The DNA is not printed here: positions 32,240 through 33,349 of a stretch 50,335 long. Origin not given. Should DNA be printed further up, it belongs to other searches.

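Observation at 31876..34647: Candidate deoxycytidine-replacement or pyrimidine hypermodification module (T4-like logic, divergent parts) in a putative actinophage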

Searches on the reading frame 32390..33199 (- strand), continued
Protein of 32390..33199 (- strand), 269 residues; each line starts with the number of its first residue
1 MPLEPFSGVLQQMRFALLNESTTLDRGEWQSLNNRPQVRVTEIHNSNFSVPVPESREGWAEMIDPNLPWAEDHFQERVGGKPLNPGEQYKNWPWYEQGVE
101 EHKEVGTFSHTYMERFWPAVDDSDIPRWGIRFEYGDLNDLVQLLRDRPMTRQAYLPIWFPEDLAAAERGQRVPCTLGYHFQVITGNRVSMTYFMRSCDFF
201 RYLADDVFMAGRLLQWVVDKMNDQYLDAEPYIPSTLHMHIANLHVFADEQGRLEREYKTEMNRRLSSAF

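Call 38: get_annotated_region(hit=H133, flank=4000)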
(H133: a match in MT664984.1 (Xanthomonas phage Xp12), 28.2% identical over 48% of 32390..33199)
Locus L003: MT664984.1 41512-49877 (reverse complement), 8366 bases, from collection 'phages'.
description: Xanthomonas phage Xp12, complete genome.
organism: Xanthomonas phage Xp12 (NCBI taxid 2746072)
taxonomy: Viruses; Duplodnaviria; Heunggongvirae; Uroviricota; Caudoviricetes; Mesyanzhinovviridae; Bradleyvirinae; Bosavirus
host: Xanthomonas oryzae; source: rice paddy; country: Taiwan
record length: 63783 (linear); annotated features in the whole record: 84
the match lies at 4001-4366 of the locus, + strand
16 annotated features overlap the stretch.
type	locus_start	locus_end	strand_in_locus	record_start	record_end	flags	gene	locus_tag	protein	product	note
CDS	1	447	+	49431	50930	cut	-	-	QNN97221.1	DNA helicase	-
CDS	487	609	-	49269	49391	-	-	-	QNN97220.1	hypothetical protein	-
CDS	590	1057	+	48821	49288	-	-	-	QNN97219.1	TolA protein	-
CDS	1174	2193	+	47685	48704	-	-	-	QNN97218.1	hypothetical protein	-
CDS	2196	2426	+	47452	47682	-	-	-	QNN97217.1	hypothetical protein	-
CDS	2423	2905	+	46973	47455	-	-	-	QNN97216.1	hypothetical protein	-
CDS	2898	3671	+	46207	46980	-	-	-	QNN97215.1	hydrolase (HAD superfamily)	-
CDS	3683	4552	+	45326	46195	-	-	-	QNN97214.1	thymidylate synthase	-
CDS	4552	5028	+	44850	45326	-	-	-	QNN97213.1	dCMP deaminase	-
CDS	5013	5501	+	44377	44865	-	-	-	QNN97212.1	hypothetical protein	dihydrofolate reductase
CDS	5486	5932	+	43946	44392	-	-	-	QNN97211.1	hypothetical protein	-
CDS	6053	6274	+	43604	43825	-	-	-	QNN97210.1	hypothetical protein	-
CDS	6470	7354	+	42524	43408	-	-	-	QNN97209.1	hypothetical protein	-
CDS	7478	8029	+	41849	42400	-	-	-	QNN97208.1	hypothetical protein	-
CDS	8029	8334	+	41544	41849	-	-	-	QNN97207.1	hypothetical protein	-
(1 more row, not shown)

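Call 40: get_annotated_region(hit=H117, flank=7000)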
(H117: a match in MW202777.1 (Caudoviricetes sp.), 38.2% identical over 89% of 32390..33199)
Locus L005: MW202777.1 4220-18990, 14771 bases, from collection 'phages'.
description: Siphoviridae sp. isolate ctuI7215, complete genome.
organism: Caudoviricetes sp. (NCBI taxid 2832643)
taxonomy: Viruses; Duplodnaviria; Heunggongvirae; Uroviricota; Caudoviricetes
host: -; source: Manatee Spring; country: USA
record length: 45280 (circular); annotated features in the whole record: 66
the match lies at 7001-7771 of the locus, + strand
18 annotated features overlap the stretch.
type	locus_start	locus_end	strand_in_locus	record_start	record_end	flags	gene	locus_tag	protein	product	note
CDS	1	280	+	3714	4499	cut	-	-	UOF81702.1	phage major capsid protein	-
CDS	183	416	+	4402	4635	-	-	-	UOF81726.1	hypothetical protein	-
CDS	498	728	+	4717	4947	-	-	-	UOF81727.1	hypothetical protein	-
CDS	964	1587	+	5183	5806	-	-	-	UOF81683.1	sprT-like family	-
CDS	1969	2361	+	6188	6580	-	-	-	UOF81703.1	endonuclease V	-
CDS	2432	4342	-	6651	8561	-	-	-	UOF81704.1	replication protein B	-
CDS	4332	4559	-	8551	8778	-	-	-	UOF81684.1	putative antitoxin of bacterial toxin-antitoxin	-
CDS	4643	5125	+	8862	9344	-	-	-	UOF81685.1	tmpK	-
CDS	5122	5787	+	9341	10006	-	-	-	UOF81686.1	ntP-ppase-like protein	-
CDS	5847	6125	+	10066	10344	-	-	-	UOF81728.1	hypothetical protein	-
CDS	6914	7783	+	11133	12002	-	-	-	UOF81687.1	pyrimidine hmase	-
CDS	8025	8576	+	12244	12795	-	-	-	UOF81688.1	3' exoribonuclease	-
CDS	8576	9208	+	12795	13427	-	-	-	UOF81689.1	faD-dependent thymidylate synthase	-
CDS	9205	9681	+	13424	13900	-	-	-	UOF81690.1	deoxycytidylate deaminase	-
CDS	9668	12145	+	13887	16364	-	-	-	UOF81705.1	DNA polymerase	-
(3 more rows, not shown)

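Call 44: search_protein_families(library=pfam, proteins=[L001:4102-4992:+, L001:3622-4098:+, L001:3092-3625:+, L005:5122-5787:+, L005:4643-5125:+], max_evalue=0.1)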
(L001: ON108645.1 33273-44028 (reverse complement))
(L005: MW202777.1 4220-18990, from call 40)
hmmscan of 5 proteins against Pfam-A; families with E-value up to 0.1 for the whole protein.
L001:4102-4992:+ (296 aa): 0 families

L001:3622-4098:+ (158 aa): 3 families
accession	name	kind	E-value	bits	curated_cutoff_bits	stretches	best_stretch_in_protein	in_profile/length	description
PF08761.16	dUTPase_2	-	4.8e-09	37.1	22.9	2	84-130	35-80/162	dUTPase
PF03819.22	MazG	-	0.016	15.9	22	1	83-146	7-65/74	MazG nucleotide pyrophosphohydrolase domain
PF01503.22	PRA-PH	-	0.098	13.5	21.3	0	81-141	29-80/86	Phosphoribosyl-ATP pyrophosphohydrolase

L001:3092-3625:+ (177 aa): 10 families
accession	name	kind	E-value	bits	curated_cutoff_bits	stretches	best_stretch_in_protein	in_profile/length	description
PF02223.23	Thymidylate_kin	-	0.0012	19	27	1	5-46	1-47/185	Thymidylate kinase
PF13521.12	AAA_28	-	0.0029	18.3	27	1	3-24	2-23/164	AAA domain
PF13401.12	AAA_22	-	0.003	18.3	27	1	3-58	8-64/130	AAA domain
PF13238.12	AAA_18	-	0.014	16.3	29.4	1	3-24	1-22/128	AAA domain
PF05729.18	NACHT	-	0.015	15.6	26.7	1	2-23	2-23/167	NACHT domain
PF13245.12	AAA_19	-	0.016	15.8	25.1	1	3-65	14-76/134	AAA domain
PF02492.25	cobW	-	0.035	14.1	20.7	1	2-21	2-21/180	CobW/HypB/UreG, nucleotide-binding domain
PF13604.12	AAA_30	-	0.052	13.7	27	0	3-27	21-45/191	AAA domain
PF13191.12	AAA_16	-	0.065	14.2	32.6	1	3-27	27-51/167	AAA ATPase domain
PF00931.28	NB-ARC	-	0.065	12.9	23.5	1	3-30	21-48/248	NB-ARC domain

L005:5122-5787:+ (221 aa): 2 families
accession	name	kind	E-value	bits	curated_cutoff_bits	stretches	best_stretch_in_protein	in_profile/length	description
PF01503.22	PRA-PH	-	5.9e-08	33.4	21.3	1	74-173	2-86/86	Phosphoribosyl-ATP pyrophosphohydrolase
PF07866.17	DUF1653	-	9.5e-07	29.5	23.5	1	5-53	2-48/62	Protein of unknown function (DUF1653)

L005:4643-5125:+ (160 aa): 15 families
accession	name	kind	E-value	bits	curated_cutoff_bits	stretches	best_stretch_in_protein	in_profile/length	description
PF13521.12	AAA_28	-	0.00045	20.9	27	1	3-52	2-39/164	AAA domain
PF00005.33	ABC_tran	-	0.0029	18.6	25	1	3-26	14-37/137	ABC transporter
PF02223.23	Thymidylate_kin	-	0.0039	17.3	27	1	5-50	1-47/185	Thymidylate kinase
PF00004.35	AAA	-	0.0051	17.7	21.2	1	4-35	2-33/131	ATPase family associated with various cellular activities (AAA)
PF05729.18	NACHT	-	0.0063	16.8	26.7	1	3-23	3-23/167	NACHT domain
PF13238.12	AAA_18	-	0.0066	17.3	29.4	1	3-93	1-77/128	AAA domain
PF02224.24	Cytidylate_kin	-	0.009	16.2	26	1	3-28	1-26/211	Cytidylate kinase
PF00910.28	RNA_helicase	-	0.018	16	21.5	1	3-27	1-25/105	RNA helicase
PF20720.3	nSTAND3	-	0.031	14.4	27.2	1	3-23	20-40/155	Novel STAND NTPase 3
PF05496.18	RuvB_N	-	0.032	14.4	27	1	3-35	36-68/159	Holliday junction DNA helicase RuvB P-loop domain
PF13671.12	AAA_33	-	0.035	14.9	27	1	3-23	2-22/143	AAA domain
PF13207.12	AAA_17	-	0.044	14.5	27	0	7-28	2-23/136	AAA domain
PF07728.20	AAA_5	-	0.054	13.9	22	1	2-28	1-28/139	AAA domain (dynein-related subfamily)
PF01712.25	dNK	-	0.079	13.1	27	0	3-26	1-24/203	Deoxynucleoside kinase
PF13191.12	AAA_16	-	0.083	13.8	32.6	0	2-36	26-63/167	AAA ATPase domain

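Call 52: get_annotated_region(hit=H120, flank=6000)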
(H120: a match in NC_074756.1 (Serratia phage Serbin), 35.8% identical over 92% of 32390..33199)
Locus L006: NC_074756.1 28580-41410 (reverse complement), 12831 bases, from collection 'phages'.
description: Serratia phage Serbin, complete genome.
organism: Serratia phage Serbin (NCBI taxid 2562181)
taxonomy: Viruses; Duplodnaviria; Heunggongvirae; Uroviricota; Caudoviricetes
host: Serratia marcescens; source: pond water sample; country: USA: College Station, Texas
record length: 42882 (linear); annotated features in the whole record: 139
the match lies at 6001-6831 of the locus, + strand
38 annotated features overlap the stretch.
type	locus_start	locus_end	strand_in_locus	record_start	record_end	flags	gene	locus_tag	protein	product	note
CDS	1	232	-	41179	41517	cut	-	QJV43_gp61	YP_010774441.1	hypothetical protein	-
CDS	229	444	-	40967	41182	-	-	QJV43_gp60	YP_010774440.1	hypothetical protein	has a low BLAST hit to WP_067360873.1; BLAST also shows a conserved domain in the first 30 residues, spermidine synthase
regulatory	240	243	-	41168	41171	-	-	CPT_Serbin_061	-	ribosome_binding_site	CPT_Serbin_061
CDS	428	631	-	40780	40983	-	-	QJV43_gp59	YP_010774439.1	hypothetical protein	-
regulatory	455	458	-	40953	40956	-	-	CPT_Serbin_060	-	ribosome_binding_site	CPT_Serbin_060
regulatory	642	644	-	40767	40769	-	-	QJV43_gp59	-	ribosome_binding_site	CPT_Serbin_059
CDS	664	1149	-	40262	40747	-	-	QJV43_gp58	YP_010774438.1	hypothetical protein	-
CDS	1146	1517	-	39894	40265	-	-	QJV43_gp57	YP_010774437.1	hypothetical protein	-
regulatory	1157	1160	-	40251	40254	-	-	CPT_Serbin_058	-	ribosome_binding_site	CPT_Serbin_058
regulatory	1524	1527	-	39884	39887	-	-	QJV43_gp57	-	ribosome_binding_site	CPT_Serbin_057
regulatory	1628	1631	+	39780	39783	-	-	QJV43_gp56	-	ribosome_binding_site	CPT_Serbin_056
CDS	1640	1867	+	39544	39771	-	-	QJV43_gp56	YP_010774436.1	hypothetical protein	-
regulatory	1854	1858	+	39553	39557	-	-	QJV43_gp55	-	ribosome_binding_site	CPT_Serbin_055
CDS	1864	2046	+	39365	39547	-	-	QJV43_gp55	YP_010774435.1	hypothetical protein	-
regulatory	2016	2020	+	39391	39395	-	-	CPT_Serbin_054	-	ribosome_binding_site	CPT_Serbin_054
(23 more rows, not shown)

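Call 53: get_annotated_region(hit=H123, flank=6000)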
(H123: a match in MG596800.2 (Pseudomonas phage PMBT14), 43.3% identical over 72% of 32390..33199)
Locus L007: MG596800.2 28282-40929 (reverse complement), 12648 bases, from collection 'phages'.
description: Pseudomonas phage PMBT14, complete genome.
organism: Pseudomonas phage PMBT14 (NCBI taxid 2059855)
taxonomy: Viruses; Duplodnaviria; Heunggongvirae; Uroviricota; Caudoviricetes; Knuthellervirus; Knuthellervirus PMBT14
host: Pseudomonas fluorescens ATCC 13525; source: sewage; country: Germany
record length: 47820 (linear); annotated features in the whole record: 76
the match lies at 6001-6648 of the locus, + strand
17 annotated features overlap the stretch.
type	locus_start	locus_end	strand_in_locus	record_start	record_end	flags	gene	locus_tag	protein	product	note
CDS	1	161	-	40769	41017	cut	-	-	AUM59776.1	hypothetical protein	-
CDS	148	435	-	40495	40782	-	-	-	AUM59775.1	hypothetical protein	-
CDS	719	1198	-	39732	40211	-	-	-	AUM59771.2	FhuF-like transporter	-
CDS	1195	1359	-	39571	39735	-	-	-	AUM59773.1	hypothetical protein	-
CDS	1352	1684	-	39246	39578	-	-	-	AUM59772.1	hypothetical protein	-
CDS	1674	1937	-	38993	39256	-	-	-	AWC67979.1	hypothetical protein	-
CDS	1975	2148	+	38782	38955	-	-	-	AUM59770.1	hypothetical protein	DUF2089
CDS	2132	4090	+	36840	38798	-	-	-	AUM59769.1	DNA recombinase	-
CDS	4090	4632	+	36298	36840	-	-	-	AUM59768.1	thymidylate kinase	-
CDS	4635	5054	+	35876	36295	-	-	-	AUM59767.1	nucleotide pyrophosphohydrolase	-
CDS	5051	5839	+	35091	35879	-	-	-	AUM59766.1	hypothetical protein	-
CDS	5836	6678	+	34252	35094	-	-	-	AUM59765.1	thymidylate synthase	-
CDS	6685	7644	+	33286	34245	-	-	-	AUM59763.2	dCMP deaminase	-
CDS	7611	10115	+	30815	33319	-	-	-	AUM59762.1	DNA polymerase I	-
CDS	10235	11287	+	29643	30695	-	-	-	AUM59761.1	Cas system-associated protein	Cas system-associated protein Cas4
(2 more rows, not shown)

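Call 91: get_annotated_region(hit=H10, flank=7000)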
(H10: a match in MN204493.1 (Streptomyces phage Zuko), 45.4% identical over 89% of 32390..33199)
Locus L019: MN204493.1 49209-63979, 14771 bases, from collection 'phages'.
description: Streptomyces phage Zuko, complete genome.
organism: Streptomyces phage Zuko (NCBI taxid 2601695)
taxonomy: Viruses; Duplodnaviria; Heunggongvirae; Uroviricota; Caudoviricetes; Zukovirus; Zukovirus zuko
host: Streptomyces griseofuscus ATCC 23916; source: soil; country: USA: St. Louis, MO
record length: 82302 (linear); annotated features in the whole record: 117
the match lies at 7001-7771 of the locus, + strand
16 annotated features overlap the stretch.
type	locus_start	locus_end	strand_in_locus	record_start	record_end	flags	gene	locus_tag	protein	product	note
CDS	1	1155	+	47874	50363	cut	68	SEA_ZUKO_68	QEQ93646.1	DNA primase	-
CDS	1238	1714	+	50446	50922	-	69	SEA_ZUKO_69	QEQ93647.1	hypothetical protein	-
CDS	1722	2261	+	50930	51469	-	70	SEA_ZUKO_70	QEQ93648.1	DNA binding protein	helix-turn-helix DNA binding domain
CDS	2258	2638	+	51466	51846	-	71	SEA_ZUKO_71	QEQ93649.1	hypothetical protein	-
CDS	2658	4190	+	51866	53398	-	72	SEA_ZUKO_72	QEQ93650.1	DNA helicase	-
CDS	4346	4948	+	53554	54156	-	73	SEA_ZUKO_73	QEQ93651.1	thymidylate kinase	-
CDS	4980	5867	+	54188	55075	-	74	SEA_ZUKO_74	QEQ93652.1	MazG-like nucleotide pyrophosphohydrolase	-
CDS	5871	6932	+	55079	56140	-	75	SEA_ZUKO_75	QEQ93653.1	hypothetical protein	-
CDS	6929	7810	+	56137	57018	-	76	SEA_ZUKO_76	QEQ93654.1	thymidylate synthase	-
CDS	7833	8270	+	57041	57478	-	77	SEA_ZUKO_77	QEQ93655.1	deoxycytidylate deaminase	-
CDS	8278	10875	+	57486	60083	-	78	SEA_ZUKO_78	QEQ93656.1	DNA polymerase I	-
CDS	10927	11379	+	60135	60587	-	79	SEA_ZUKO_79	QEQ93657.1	hypothetical protein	-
CDS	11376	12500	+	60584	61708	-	80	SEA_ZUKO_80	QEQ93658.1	helicase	-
CDS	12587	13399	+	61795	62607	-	81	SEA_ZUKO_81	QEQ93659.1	RecA-like DNA recombinase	-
CDS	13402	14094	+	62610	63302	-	82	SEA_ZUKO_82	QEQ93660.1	hypothetical protein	-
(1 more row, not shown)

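Call 92: get_annotated_region(hit=H34, flank=7000)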
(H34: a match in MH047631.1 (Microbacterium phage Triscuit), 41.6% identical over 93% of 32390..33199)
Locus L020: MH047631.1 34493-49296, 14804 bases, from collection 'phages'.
description: Microbacterium phage Triscuit, complete genome.
organism: Microbacterium phage Triscuit (NCBI taxid 2126721)
taxonomy: Viruses; Duplodnaviria; Heunggongvirae; Uroviricota; Caudoviricetes
host: Microbacterium foliorum NRRL B-24224 SEA; source: soil; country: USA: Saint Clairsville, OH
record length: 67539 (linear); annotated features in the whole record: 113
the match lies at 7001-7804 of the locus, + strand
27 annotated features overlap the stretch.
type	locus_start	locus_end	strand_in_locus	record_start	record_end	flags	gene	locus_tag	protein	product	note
CDS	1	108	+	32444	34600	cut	52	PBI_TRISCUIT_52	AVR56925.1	minor tail protein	-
CDS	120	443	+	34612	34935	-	53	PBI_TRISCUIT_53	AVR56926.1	hypothetical protein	-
CDS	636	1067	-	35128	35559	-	54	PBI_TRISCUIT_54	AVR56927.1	hypothetical protein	-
CDS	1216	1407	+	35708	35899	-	55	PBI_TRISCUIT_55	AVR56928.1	hypothetical protein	-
CDS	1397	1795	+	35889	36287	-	56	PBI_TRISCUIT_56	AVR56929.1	hypothetical protein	-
CDS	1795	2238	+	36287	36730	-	57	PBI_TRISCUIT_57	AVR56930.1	hypothetical protein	-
CDS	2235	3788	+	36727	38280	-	58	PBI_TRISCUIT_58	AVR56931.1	DNA helicase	-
CDS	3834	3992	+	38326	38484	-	59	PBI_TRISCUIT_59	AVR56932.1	hypothetical protein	-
CDS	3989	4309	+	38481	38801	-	60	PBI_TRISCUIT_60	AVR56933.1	hypothetical protein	-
CDS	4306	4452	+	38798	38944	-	61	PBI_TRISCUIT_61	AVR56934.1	hypothetical protein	-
CDS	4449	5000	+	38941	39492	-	62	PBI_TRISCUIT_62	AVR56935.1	thymidylate kinase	-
CDS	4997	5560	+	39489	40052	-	63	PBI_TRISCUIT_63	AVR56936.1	MazG-like nucleotide pyrophosphohydrolase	-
CDS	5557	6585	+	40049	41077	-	64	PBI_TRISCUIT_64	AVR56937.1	hypothetical protein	-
CDS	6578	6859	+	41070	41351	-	65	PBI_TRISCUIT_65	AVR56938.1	hypothetical protein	-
CDS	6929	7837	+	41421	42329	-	66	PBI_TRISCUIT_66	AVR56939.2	thymidylate synthase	-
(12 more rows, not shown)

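Call 93: search_protein_families(library=pfam, proteins=[L020:7837-8634:+, L020:6929-7837:+, L020:5557-6585:+, L005:8576-9208:+, L019:5871-6932:+, L019:4980-5867:+], max_evalue=0.01)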
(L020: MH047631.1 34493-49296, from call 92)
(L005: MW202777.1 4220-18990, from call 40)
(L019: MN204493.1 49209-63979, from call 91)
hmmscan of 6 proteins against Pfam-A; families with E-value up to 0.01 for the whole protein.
L020:7837-8634:+ (265 aa): 1 family
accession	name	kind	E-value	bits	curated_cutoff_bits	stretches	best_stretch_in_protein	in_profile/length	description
PF00303.24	Thymidylat_synt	-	3.8e-123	410.3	24.3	1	5-265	2-266/266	Thymidylate synthase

L020:6929-7837:+ (302 aa): 1 family
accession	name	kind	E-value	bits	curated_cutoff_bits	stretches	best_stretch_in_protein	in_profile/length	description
PF00303.24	Thymidylat_synt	-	3.3e-07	30.2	24.3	1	177-292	111-219/266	Thymidylate synthase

L020:5557-6585:+ (342 aa): 0 families

L005:8576-9208:+ (210 aa): 1 family
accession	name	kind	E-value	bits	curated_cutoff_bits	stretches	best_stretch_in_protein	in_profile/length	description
PF02511.20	Thy1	-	6.2e-33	114.6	24.8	1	10-204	6-191/191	Thymidylate synthase complementing protein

L019:5871-6932:+ (353 aa): 0 families

L019:4980-5867:+ (295 aa): 1 family
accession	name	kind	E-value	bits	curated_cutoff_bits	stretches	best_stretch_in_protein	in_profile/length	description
PF08761.16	dUTPase_2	-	2e-10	41.7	22.9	1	131-209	5-81/162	dUTPase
